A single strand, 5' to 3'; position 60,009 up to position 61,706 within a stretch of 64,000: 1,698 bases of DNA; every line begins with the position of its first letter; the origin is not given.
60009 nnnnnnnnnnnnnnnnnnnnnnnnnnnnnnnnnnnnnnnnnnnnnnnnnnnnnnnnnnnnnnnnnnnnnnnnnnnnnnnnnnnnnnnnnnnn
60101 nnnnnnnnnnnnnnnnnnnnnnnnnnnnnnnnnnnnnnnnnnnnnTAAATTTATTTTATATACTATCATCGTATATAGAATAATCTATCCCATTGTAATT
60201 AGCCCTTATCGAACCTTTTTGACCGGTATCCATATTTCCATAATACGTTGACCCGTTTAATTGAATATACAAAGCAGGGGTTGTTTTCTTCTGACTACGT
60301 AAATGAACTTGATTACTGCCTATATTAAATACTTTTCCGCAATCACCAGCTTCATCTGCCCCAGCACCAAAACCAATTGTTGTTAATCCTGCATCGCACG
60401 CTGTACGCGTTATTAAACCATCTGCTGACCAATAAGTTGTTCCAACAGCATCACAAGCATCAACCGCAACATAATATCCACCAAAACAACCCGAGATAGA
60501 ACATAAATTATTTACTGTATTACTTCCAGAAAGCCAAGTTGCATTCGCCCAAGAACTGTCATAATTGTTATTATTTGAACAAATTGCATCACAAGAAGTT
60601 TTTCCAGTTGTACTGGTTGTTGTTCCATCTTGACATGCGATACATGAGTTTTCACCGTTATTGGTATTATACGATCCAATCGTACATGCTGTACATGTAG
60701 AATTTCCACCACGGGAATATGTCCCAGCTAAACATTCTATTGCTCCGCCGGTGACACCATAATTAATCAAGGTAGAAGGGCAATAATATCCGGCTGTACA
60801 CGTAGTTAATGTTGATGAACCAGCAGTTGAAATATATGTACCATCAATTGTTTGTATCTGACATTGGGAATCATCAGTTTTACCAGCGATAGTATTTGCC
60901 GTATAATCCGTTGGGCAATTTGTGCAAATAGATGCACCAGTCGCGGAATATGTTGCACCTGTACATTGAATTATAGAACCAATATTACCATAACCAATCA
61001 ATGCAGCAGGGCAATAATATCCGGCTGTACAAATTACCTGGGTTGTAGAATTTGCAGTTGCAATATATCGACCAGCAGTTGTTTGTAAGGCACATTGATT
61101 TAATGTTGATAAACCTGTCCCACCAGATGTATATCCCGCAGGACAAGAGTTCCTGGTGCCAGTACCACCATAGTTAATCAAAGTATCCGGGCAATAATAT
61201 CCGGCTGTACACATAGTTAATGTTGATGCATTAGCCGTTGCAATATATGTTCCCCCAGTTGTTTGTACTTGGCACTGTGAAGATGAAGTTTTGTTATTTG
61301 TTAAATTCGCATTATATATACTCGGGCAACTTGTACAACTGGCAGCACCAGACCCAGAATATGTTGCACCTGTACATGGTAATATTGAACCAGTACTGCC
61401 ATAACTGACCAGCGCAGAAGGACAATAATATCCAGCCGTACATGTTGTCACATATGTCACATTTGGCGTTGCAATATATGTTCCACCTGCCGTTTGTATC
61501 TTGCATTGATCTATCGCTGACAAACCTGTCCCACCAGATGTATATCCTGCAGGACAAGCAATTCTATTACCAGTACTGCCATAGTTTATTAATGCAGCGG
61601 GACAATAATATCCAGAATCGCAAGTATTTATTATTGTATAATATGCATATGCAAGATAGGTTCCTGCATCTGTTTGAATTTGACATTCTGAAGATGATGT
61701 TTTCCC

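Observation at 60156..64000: Tandem pair of secreted proteins built from eukaryote-like Cys-rich modules with a shared novel C-terminal domain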

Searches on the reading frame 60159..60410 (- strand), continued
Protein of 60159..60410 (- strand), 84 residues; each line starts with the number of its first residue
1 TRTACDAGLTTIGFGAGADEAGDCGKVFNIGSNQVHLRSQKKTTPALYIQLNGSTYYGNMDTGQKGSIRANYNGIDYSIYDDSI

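Call 67: search_protein_families(library=pfam, proteins=[L010:375-1550:+, L009:1261-3225:-, L009:8537-10948:-, L010:3285-4004:-, L010:4802-5788:+, L008:4781-5560:+, L008:12301-13308:-, L050:9807-12404:+], max_evalue=0.001)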
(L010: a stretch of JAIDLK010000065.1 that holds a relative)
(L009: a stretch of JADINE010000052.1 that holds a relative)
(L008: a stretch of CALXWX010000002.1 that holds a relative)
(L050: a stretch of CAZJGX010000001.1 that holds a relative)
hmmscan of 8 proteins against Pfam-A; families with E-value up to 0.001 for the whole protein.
L010:375-1550:+ (392 aa): 10 families
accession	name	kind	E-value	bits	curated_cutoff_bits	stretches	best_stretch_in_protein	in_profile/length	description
PF03486.20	HI0933_like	-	1.1e-76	258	50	1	13-391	2-244/244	HI0933-like protein Rossmann domain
PF22780.1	HI0933_like_1st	-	1.4e-17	64.5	27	1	194-320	1-150/165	HI0933-like protein barrel and H2TH domain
PF00890.30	FAD_binding_2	-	1.7e-09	37.8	20.4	1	13-56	1-44/414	FAD binding domain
PF13738.12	Pyr_redox_3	-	2.9e-08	33.7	30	0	123-170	90-137/305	Pyridine nucleotide-disulphide oxidoreductase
PF07992.20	Pyr_redox_2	-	3.1e-07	30.6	26.1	1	12-172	1-114/291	Pyridine nucleotide-disulphide oxidoreductase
PF01266.30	DAO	-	3.6e-07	30.5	27.9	1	13-47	1-35/353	FAD dependent oxidoreductase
PF01134.28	GIDA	-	2e-06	27.6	22.1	0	335-392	333-383/391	Glucose inhibited division protein A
PF13450.12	NAD_binding_8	-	7.2e-05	23.4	21.9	1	16-44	1-29/68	NAD(P)-binding Rossmann-like domain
PF12831.13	FAD_oxidored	-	0.00011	22.1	27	1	13-146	1-120/416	FAD dependent oxidoreductase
PF01262.27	AlaDh_PNT_C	-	0.00014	21.8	23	1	6-59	20-77/214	Alanine dehydrogenase/PNT, C-terminal domain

L009:1261-3225:- (655 aa): 2 families
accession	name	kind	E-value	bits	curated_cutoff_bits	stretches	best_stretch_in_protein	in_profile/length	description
PF00012.26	HSP70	-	3e-271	901.3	20.6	1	26-622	1-598/599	Hsp70 protein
PF06723.19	MreB_Mbl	-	8.4e-15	54.9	27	1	156-394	92-317/327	MreB/Mbl protein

L009:8537-10948:- (804 aa): 0 families

L010:3285-4004:- (240 aa): 6 families
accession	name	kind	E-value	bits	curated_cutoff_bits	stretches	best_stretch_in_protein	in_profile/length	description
PF00005.33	ABC_tran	-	8.5e-30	104.6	25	1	25-160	1-136/137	ABC transporter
PF13304.12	AAA_21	-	4.5e-09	37.2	27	1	130-192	235-299/304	AAA domain, putative AbiEii toxin, Type IV TA system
PF13555.12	AAA_29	-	3.2e-06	27.2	27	1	30-63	17-50/61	P-loop containing region of AAA domain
PF13476.12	AAA_23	-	0.00014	23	27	1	25-61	10-45/201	AAA domain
PF03193.22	RsgA_GTPase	-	0.00054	20.3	30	1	21-59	93-130/174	RsgA GTPase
PF20703.3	nSTAND1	-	0.0009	19.4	27.1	0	32-71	30-67/379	Novel STAND NTPase 1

L010:4802-5788:+ (329 aa): 2 families
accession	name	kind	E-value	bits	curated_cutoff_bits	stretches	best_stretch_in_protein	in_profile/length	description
PF00069.31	Pkinase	-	2.7e-07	30.7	31.7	1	146-240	54-150/263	Protein kinase domain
PF01636.29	APH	-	0.00015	22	23.2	1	208-236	168-198/239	Phosphotransferase enzyme family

L008:4781-5560:+ (260 aa): 1 family
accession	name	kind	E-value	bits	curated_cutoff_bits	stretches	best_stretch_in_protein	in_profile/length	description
PF01026.27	TatD_DNase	-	4.9e-80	269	27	1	10-253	1-252/253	TatD related DNase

L008:12301-13308:- (336 aa): 1 family
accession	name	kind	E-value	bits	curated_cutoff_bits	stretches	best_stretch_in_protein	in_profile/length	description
PF00579.31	tRNA-synt_1b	-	7.7e-60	203.1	21.1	1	11-291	7-291/292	tRNA synthetases class I (W and Y)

L050:9807-12404:+ (866 aa): 0 families

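Call 75: find_related_loci(query=A2, collection=viral_contigs, flank=5000)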
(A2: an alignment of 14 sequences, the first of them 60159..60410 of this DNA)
Query A2 (84 aa) in viral_contigs; peptide patterns used: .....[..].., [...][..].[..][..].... (x = any residue, [..] = any of these).
104 stretches matched a pattern, but none encodes a relative of the query by tblastn (E <= 1e-3).

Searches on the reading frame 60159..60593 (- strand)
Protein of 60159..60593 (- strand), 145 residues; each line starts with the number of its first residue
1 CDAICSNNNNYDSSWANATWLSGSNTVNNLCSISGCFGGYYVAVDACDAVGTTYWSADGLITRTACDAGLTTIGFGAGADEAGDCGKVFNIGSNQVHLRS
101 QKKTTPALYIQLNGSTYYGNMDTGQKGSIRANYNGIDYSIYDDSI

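Call 19: search_solved_structures(query=A1, max_evalue=10)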
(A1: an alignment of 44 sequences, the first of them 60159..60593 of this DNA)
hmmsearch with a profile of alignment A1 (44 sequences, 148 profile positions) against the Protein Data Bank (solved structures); distinct sequences matched with E-value up to 10: 0.

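Call 20: search_protein_families(library=pfam, proteins=[window:60159-60593:-], max_evalue=10)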
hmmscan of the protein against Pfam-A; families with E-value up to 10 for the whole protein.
window:60159-60593:- (145 aa): 0 families

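Call 24: predict_structure(alignment_id=A1)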
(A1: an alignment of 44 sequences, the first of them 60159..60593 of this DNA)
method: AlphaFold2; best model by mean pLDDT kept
length: 145 residues; sequences in the alignment: 44
mean_pLDDT: 85.4   pTM: 0.75
mean pLDDT of the five models: 85.4, 83.2, 83.1, 81.0, 80.1
residues with pLDDT >= 90: 96; 70-90: 16; 50-70: 27; < 50: 6
segments of 3 or more residues with pLDDT < 50: 25-29
pLDDT, mean of each block of 10 residues (from residue 1): 54 54 52 79 87 95 96 98 98 96 97 97 93 96 94
secondary structure, 60 per line:
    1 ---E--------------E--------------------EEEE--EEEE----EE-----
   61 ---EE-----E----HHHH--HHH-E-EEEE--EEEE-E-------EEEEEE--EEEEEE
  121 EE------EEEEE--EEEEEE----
elements in order: E40-43 E46-49 H76-79 E88-91 E94-97 E107-112 E115-122 E129-133 E136-141

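Call 27: fold_search(model_id=the predicted structure, library=pdb)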
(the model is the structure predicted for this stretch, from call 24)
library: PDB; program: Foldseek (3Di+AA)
matches with E <= 10: 59; with E <= 0.001: 0
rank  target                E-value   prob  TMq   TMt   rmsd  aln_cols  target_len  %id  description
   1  7n4y_A                3.4e-01  0.92  0.33  0.02   5.3        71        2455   22  The structure of bovine thyroglobulin with iodinated tyrosines (released 2021-11-10)
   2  8trt_D                7.4e-01  0.66  0.27  0.31   7.7        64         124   20  Structure of the EphA2 CRD bound to FabS1CE_C1, monoclinic form (released 2023-11-22)
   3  9vqm_A                9.2e-01  0.84  0.27  0.05   3.0        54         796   24  Cryo-EM structure of Elapor1WT in tetrameric form (released 2025-07-23)
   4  8trs_D                9.2e-01  0.60  0.26  0.29   7.9        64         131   20  Structure of the EphA2 CRD bound to FabS1CE_C1, trigonal form (released 2023-11-22)
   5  7k7j_A                9.2e-01  0.15  0.25  0.09  18.4       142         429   13  EphB6 receptor ectodomain (released 2021-04-07)
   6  8wa2_A                1.2e+00  0.13  0.27  0.03  14.7       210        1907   16  cryo-EM structure of native mastigonemes isolated from Chlamydomonas reinhardtii at 3.0 angstrom resolution (released 2024-04-10)
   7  9vqm_B                1.3e+00  0.75  0.27  0.06   3.0        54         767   24  Cryo-EM structure of Elapor1WT in tetrameric form (released 2025-07-23)
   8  3fl7                  1.5e+00  0.25  0.27  0.09  11.3        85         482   16  Crystal structure of the human ephrin A2 ectodomain (released 2009-01-27)
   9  9vqm_C                1.6e+00  0.72  0.27  0.05   3.0        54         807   24  Cryo-EM structure of Elapor1WT in tetrameric form (released 2025-07-23)
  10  8trt_E                1.7e+00  0.41  0.27  0.31   7.6        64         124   20  Structure of the EphA2 CRD bound to FabS1CE_C1, monoclinic form (released 2023-11-22)
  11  8trv_B                1.7e+00  0.38  0.26  0.14   7.7        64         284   20  Structure of the EphA2 LBDCRD bound to FabS1C_C1 (released 2024-07-17)
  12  4e4d_R                3.0e+00  0.06  0.19  0.19   6.6        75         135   17  Crystal structure of mouse RANKL-OPG complex (released 2012-10-24)
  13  8tv5_F                3.1e+00  0.54  0.21  0.10   1.3        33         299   24  Structure of the EphA2 LBDCRD bound to FabS1CE_L1 in a 2:1 (EphA2 to Fab) ratio (released 2024-09-11)
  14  2x11_A                3.7e+00  0.13  0.26  0.09  11.4        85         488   16  Crystal structure of the complete EphA2 ectodomain in complex with ephrin A5 receptor binding domain (released 2010-03-16)
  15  4bkf_A                3.7e+00  0.07  0.26  0.09  14.8       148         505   14  crystal structure of the human EphA4 ectodomain in complex with human ephrinB3 (released 2013-07-03)
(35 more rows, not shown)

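Call 51: search_protein_families(library=phrogs, proteins=[window:60159-60593:-], max_evalue=1)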
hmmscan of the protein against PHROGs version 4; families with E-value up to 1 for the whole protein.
window:60159-60593:- (145 aa): 0 families

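Call 52: fold_search(model_id=the predicted structure, library=viral)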
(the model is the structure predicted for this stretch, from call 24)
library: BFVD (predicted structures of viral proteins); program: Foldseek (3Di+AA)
matches with E <= 10: 70; with E <= 0.001: 0
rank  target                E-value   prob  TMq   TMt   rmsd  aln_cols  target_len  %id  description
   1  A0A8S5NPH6            1.9e-01  1.00  0.33  0.19   2.9        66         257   14  Uncharacterized protein [Myoviridae sp. ct2th6]
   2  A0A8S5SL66            4.0e-01  0.97  0.31  0.17   3.5        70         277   14  Uncharacterized protein [Podoviridae sp. ctHMt20]
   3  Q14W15                8.5e-01  0.33  0.24  0.22  10.6        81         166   14  ORF91 [Ranid herpesvirus 2]
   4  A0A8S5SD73            9.0e-01  0.87  0.31  0.27   3.4        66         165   15  Uncharacterized protein [Podoviridae sp. ct7Ex2]
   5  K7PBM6                1.2e+00  0.10  0.19  0.20  12.1       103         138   16  Protein ORF136A [Cyprinid herpesvirus 1]
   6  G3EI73                1.5e+00  0.08  0.18  0.18  10.1        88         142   11  Truncated TNF-receptor-like protein [Yokapox virus]
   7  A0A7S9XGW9            1.8e+00  0.11  0.15  0.24  11.3        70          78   13  Uncharacterized protein [Proteus phage PmP19]
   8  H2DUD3                2.1e+00  0.08  0.19  0.21   8.3        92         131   14  Secreted TNF-receptor-like protein [Vaccinia virus]
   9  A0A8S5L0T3            2.7e+00  0.03  0.11  0.13  15.5        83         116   17  Coat protein [ssRNA phage SRR6960797_1]
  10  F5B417                2.9e+00  0.12  0.18  0.23   7.4        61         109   13  (no name in the UniProt tables at hand)
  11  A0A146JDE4            2.9e+00  0.09  0.23  0.17  12.8       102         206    8  (no name in the UniProt tables at hand)
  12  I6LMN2                3.0e+00  0.05  0.13  0.09   9.7        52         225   17  Membrane protein [Fathead minnow nidovirus]
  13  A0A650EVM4            3.4e+00  0.08  0.14  0.20  10.2        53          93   17  HNH homing endonuclease [Lactococcus phage CHPC781]
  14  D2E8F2                3.4e+00  0.06  0.21  0.09  10.4        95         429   17  (no name in the UniProt tables at hand)
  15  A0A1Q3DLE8            3.4e+00  0.02  0.14  0.05  13.1       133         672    8  Uncharacterized protein [Chionoecetes opilio bacilliform virus]
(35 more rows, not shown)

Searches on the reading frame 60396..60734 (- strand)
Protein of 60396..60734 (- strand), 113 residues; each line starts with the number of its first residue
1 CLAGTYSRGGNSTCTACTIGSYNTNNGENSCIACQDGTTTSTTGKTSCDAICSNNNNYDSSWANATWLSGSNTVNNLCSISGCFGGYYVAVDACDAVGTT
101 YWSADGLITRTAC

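Call 37: search_protein_families(library=pfam, proteins=[window:60396-60734:-], max_evalue=10)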
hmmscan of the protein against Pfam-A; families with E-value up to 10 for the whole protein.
seq(113 aa): 5 families
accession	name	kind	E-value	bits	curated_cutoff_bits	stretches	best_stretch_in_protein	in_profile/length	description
PF07699.19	Ephrin_rec_like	-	1.3e-08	35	23.1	1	4-47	1-44/48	Tyrosine-protein kinase ephrin type A/B receptor-like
PF07562.20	NCD3G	-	0.12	12.7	38.9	2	14-38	29-52/54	Nine Cysteines Domain of family 3 GPCR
PF23091.2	TNFR_ELAPOR1_6th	-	0.28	11.6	33.2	1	1-20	17-35/41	ELAPOR1-like, TNF receptor-like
PF00020.24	TNFR_c6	-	0.46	11.4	29.4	1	1-18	1-19/39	TNFR/NGFR cysteine-rich region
PF14946.11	DUF4501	-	6.5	7.1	29.6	1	11-64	16-75/179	Domain of unknown function (DUF4501)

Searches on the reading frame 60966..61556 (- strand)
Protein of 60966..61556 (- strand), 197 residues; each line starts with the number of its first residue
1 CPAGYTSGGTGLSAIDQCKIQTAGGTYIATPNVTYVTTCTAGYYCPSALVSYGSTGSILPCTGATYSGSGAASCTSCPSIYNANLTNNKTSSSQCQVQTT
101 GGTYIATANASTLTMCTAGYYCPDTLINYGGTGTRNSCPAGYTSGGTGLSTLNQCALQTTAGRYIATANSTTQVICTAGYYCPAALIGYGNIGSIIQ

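Call 47: predict_structure(alignment_id=A3)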
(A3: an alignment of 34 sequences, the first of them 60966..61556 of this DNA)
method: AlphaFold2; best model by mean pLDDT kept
length: 197 residues; sequences in the alignment: 34
mean_pLDDT: 96.3   pTM: 0.82
mean pLDDT of the five models: 96.3, 96.1, 95.9, 95.7, 95.3
residues with pLDDT >= 90: 188; 70-90: 9; 50-70: 0; < 50: 0
segments of 3 or more residues with pLDDT < 50: none
pLDDT, mean of each block of 10 residues (from residue 1): 88 92 97 96 97 96 98 98 98 98 98 98 98 97 98 98 96 95 96 91
secondary structure, 60 per line:
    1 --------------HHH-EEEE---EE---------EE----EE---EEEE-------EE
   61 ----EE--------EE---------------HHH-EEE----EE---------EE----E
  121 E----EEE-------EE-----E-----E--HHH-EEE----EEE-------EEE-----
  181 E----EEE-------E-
elements in order: E19-22 E48-51 E96-98 E126-128 E156-158 E163-165 E173-175 E186-188

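Call 49: fold_search(model_id=the predicted structure, library=pdb)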
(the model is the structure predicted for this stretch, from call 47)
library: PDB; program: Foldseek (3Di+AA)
matches with E <= 10: 153; with E <= 0.001: 0
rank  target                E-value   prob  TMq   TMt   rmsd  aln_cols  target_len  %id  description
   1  8wa2_E                1.6e-03  1.00  0.35  0.07   8.9       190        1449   22  cryo-EM structure of native mastigonemes isolated from Chlamydomonas reinhardtii at 3.0 angstrom resolution (released 2024-04-10)
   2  9vqm_B                4.6e-03  0.87  0.24  0.07  22.9       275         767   12  Cryo-EM structure of Elapor1WT in tetrameric form (released 2025-07-23)
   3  8wa2_A                5.1e-03  1.00  0.37  0.06   8.5       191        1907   22  cryo-EM structure of native mastigonemes isolated from Chlamydomonas reinhardtii at 3.0 angstrom resolution (released 2024-04-10)
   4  8wa2_D                1.3e-02  0.99  0.38  0.07  10.0       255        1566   16  cryo-EM structure of native mastigonemes isolated from Chlamydomonas reinhardtii at 3.0 angstrom resolution (released 2024-04-10)
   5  8wa2_C                1.3e-02  0.98  0.35  0.07  10.5       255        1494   15  cryo-EM structure of native mastigonemes isolated from Chlamydomonas reinhardtii at 3.0 angstrom resolution (released 2024-04-10)
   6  8tx1                  2.0e-02  0.96  0.33  0.07   9.4       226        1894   20  Characterization of the Chlamydomonas Flagellar Mastigoneme Filament Structure at 3.6A (released 2023-10-25)
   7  9b4h_A                2.3e-02  0.99  0.35  0.06   8.6       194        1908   23  Chlamydomonas reinhardtii mastigoneme filament (released 2024-04-10)
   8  9vqm_C                3.1e-02  0.90  0.25  0.08  14.3       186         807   15  Cryo-EM structure of Elapor1WT in tetrameric form (released 2025-07-23)
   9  9vqm_A                4.2e-02  0.87  0.25  0.08  13.7       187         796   16  Cryo-EM structure of Elapor1WT in tetrameric form (released 2025-07-23)
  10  9vql_A                6.1e-02  0.77  0.25  0.08  14.0       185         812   15  Cryo-EM structure of the dimeric Elapor1 mutant (released 2025-07-23)
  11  9vql_B                1.0e-01  0.66  0.25  0.08  14.0       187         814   15  Cryo-EM structure of the dimeric Elapor1 mutant (released 2025-07-23)
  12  9vqm_D                1.7e-01  0.66  0.26  0.08  13.1       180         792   17  Cryo-EM structure of Elapor1WT in tetrameric form (released 2025-07-23)
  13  2x11_A                2.2e-01  0.30  0.20  0.10  12.7       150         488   17  Crystal structure of the complete EphA2 ectodomain in complex with ephrin A5 receptor binding domain (released 2010-03-16)
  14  3me4_A                2.3e-01  0.44  0.30  0.33   8.3       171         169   16  Crystal structure of mouse RANK (released 2010-06-02)
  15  3fl7                  3.9e-01  0.18  0.21  0.10  12.5       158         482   17  Crystal structure of the human ephrin A2 ectodomain (released 2009-01-27)
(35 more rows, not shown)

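Call 70: search_solved_structures(query=A3, max_evalue=1)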
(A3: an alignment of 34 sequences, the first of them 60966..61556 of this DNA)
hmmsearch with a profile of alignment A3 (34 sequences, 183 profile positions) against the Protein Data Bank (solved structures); distinct sequences matched with E-value up to 1: 1.
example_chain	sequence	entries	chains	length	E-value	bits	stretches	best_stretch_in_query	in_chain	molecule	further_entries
8jct_A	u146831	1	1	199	0.98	12.3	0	40-173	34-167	Cutinase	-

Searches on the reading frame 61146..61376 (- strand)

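Call 37: search_protein_families(library=pfam, proteins=[window:61146-61376:-], max_evalue=10)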
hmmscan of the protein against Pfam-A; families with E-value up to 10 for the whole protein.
seq(77 aa): 2 families
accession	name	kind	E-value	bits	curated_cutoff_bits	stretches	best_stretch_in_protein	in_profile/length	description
PF07699.19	Ephrin_rec_like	-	0.24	11.7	23.1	1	5-20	2-17/48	Tyrosine-protein kinase ephrin type A/B receptor-like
PF15498.11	Dendrin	-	0.56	9.2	27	1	7-58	253-304/656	Nephrin and CD2AP-binding protein, Dendrin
